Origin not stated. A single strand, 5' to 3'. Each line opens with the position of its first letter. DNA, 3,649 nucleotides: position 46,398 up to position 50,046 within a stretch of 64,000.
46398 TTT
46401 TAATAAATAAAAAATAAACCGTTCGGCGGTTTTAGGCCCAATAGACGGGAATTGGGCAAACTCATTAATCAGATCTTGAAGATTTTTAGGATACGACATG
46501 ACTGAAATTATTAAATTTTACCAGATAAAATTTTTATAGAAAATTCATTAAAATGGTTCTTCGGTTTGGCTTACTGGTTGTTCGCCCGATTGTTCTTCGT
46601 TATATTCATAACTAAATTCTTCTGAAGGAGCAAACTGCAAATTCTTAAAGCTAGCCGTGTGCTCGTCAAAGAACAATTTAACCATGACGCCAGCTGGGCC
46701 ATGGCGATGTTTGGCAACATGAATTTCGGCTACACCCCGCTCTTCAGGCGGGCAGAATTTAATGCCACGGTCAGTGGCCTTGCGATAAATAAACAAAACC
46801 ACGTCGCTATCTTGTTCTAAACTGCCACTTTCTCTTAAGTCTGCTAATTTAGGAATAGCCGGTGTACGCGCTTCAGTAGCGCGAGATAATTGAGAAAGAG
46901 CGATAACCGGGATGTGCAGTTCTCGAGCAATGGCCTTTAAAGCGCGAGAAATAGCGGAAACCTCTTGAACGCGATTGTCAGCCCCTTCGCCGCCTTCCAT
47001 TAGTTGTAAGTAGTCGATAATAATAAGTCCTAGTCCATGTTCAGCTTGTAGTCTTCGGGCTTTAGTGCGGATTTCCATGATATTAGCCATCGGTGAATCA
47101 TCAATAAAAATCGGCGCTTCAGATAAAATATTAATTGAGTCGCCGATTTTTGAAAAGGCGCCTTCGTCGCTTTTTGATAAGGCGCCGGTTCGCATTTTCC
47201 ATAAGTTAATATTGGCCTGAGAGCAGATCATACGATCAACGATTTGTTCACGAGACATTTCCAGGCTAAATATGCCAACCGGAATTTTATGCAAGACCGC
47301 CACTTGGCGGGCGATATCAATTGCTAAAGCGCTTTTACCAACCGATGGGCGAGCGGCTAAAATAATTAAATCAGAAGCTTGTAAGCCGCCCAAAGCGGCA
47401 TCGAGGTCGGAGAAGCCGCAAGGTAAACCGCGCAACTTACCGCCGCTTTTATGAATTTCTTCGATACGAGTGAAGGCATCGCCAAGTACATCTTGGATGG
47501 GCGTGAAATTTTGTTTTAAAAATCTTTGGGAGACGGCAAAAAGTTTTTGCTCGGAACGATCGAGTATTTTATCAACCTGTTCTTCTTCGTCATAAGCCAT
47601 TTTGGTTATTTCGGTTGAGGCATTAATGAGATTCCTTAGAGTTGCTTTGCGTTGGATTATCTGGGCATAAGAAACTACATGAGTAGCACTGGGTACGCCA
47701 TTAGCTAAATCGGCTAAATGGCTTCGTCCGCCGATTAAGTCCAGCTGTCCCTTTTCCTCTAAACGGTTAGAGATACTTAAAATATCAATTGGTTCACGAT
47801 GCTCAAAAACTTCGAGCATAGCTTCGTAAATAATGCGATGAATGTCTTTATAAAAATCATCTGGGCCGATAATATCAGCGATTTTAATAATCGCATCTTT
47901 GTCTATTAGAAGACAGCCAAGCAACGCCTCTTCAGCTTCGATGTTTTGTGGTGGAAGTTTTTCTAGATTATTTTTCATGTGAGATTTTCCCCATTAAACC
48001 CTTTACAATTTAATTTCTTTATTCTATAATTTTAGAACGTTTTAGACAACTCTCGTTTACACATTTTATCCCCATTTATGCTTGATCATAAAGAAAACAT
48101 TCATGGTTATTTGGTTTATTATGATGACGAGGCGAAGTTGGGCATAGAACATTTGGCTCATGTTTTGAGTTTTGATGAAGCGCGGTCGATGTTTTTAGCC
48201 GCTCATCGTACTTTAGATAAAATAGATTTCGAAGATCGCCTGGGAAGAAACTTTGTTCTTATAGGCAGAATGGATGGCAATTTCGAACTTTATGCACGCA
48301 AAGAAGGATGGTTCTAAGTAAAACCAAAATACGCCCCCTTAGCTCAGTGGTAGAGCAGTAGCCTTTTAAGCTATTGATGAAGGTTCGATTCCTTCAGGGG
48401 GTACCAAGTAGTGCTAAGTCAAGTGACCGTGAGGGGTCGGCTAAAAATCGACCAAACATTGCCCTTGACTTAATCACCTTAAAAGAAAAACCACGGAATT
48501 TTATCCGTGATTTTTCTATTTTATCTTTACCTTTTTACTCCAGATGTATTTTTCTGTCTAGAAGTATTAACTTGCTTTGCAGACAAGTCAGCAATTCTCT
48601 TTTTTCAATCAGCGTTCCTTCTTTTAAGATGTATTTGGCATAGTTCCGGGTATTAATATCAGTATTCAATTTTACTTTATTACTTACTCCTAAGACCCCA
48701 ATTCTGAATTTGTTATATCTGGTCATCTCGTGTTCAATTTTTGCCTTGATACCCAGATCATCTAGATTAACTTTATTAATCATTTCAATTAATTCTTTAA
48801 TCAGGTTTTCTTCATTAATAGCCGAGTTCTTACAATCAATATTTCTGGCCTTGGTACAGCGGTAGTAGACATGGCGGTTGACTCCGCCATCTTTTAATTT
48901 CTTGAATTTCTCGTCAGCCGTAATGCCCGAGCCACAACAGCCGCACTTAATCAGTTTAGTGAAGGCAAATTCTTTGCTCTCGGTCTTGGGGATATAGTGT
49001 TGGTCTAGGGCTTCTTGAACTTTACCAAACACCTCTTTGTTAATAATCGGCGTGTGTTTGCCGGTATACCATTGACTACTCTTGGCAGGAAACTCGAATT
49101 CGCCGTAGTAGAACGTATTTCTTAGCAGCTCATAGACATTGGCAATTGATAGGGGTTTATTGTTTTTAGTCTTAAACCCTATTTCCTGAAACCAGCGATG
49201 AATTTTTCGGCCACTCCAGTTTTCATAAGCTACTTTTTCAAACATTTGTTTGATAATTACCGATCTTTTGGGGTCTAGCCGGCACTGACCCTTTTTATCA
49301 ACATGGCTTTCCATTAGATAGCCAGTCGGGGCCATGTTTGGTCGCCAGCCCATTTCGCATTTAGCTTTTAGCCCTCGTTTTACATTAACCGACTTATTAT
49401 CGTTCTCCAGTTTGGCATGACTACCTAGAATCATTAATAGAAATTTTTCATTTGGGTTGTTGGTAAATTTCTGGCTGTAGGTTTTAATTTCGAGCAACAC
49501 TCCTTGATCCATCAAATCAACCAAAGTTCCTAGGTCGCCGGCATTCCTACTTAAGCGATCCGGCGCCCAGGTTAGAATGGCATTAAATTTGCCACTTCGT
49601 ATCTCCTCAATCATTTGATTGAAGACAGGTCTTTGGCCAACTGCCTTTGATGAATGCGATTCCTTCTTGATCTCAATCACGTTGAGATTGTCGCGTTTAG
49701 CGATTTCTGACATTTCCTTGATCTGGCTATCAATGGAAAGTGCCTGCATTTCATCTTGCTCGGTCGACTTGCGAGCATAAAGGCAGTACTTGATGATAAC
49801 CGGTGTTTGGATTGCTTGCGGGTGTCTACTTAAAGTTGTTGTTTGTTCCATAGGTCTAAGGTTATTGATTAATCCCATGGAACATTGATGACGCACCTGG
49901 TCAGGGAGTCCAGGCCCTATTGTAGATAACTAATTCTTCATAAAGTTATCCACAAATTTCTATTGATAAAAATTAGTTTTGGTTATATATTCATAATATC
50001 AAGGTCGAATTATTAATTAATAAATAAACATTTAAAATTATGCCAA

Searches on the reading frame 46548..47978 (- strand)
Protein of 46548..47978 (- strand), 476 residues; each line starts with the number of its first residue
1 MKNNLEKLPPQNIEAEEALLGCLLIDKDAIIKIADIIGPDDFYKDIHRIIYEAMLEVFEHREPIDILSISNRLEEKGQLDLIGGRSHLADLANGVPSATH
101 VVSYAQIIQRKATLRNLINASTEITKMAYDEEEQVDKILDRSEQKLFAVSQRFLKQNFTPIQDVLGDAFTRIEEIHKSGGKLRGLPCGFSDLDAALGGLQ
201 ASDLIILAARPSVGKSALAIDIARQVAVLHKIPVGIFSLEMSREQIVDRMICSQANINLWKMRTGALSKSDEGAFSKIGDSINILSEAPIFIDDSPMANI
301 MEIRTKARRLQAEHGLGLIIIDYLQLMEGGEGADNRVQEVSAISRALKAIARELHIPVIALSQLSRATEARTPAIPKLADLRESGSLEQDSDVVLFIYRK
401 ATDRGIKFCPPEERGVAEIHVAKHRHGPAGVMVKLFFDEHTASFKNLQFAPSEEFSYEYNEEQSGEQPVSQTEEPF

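Call 16: search_protein_families(library=pfam, proteins=[window:46548-47978:-], max_evalue=0.001)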
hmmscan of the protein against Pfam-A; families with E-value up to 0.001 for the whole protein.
window:46548-47978:- (476 aa): 3 families
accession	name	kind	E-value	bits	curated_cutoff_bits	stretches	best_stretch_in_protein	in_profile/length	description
PF03796.21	DnaB_C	-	5.5e-95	318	27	1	184-446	1-255/255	DnaB-like helicase C terminal domain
PF00772.26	DnaB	-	9.7e-34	115.9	23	1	9-109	2-102/103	DnaB-like helicase N terminal domain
PF13481.12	AAA_25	-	4.3e-13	49.8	27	1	198-365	28-191/195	AAA domain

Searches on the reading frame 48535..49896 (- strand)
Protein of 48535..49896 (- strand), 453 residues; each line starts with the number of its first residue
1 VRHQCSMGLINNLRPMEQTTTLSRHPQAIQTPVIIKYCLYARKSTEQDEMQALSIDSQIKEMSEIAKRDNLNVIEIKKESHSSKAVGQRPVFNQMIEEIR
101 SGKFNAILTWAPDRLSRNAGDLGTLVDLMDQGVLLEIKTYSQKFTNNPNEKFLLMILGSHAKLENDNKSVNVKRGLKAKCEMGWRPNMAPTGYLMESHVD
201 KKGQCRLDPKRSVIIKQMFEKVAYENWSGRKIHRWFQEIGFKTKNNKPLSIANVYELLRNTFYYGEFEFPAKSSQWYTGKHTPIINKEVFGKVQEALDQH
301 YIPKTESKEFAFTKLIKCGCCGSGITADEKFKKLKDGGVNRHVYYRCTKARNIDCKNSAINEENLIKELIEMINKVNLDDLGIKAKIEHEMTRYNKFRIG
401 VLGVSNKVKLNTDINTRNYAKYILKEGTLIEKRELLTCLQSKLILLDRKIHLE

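Call 16: search_protein_families(library=pfam, proteins=[window:48535-49896:-], max_evalue=0.001)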
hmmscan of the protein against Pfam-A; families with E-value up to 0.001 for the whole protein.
window:48535-49896:- (453 aa): 3 families
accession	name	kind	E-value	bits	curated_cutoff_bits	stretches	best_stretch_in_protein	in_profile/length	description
PF00239.26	Resolvase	-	3.1e-22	79.7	23.3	1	39-183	3-143/145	Resolvase, N terminal domain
PF07508.19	Recombinase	-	1e-15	58.2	21.1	1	210-299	2-101/102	Recombinase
PF13408.12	Zn_ribbon_recom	-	1.1e-09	38.9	25.3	1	312-374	2-58/58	Recombinase zinc beta ribbon domain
